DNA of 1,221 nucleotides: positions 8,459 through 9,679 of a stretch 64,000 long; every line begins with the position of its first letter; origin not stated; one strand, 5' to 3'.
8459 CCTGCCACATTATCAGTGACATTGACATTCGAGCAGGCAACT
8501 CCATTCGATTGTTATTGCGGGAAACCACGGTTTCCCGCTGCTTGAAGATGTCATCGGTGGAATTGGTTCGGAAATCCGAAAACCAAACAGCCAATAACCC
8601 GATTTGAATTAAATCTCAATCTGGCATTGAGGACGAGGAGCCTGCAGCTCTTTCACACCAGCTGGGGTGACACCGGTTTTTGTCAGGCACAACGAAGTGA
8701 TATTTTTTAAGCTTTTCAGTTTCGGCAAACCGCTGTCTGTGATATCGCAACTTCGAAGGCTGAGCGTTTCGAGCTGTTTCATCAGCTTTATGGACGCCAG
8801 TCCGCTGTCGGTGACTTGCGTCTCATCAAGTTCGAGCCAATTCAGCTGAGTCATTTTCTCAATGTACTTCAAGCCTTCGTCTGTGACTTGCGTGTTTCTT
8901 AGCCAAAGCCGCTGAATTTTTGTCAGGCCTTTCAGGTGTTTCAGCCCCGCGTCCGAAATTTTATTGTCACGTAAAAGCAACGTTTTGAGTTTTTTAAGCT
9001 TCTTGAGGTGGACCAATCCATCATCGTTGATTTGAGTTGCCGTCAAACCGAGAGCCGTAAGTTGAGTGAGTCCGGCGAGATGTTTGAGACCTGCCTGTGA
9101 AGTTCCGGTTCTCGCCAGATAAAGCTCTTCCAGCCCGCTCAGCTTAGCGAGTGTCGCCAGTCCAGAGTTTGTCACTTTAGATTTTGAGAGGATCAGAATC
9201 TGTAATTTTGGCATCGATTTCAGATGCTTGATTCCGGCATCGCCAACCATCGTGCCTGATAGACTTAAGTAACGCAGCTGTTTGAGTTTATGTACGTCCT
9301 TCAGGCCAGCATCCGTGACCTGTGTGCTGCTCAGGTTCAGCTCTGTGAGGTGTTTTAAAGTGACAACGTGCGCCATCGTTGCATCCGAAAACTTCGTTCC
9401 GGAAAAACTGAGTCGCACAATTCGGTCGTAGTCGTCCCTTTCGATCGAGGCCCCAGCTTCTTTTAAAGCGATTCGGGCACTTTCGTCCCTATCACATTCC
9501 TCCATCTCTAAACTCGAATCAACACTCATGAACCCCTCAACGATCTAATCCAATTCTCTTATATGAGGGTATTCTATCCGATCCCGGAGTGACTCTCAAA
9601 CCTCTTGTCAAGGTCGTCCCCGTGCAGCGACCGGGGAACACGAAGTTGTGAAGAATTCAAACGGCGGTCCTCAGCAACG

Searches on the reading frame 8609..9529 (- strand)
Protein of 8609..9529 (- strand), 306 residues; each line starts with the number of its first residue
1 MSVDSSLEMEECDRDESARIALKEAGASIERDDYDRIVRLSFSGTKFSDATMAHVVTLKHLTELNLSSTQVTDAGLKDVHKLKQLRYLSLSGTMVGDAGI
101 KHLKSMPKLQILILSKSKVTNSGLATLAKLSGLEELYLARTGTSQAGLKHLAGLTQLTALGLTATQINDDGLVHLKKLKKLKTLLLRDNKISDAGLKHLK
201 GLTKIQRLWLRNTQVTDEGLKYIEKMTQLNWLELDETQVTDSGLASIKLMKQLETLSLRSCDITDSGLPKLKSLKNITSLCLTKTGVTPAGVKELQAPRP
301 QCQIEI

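Call 42: search_protein_families(library=pfam, proteins=[window:8609-9529:-], max_evalue=0.001)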
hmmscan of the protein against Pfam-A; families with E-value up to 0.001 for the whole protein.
window:8609-9529:- (306 aa): 8 families
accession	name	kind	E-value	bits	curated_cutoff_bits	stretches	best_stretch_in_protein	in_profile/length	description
PF13516.12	LRR_6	-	5.8e-22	76.4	23.4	0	59-77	3-21/24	Leucine Rich repeat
PF12799.13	LRR_4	-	4.1e-20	71.8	27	2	179-217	1-38/44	Leucine Rich repeats (2 copies)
PF23598.1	LRR_14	-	1.2e-16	60.9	40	2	46-214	9-178/353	Leucine-rich repeat region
PF13855.12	LRR_8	-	1.5e-16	60.4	27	3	156-214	2-60/61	Leucine rich repeat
PF00560.39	LRR_1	-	8.5e-09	34.3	20.6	0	252-273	1-22/23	Leucine Rich Repeat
PF24758.1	LRR_At5g56370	-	3.8e-08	33.7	27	0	129-199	9-81/227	FBD-associated F-box protein At5g56370, LRR repeats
PF25013.1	LRR_Zer-1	-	0.00053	20.6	27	0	80-143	5-66/137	Zer-1-like, Leucine-rich repeats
PF14580.12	LRR_9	-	0.00071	19.6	30.5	0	172-235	57-121/175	Leucine-rich repeat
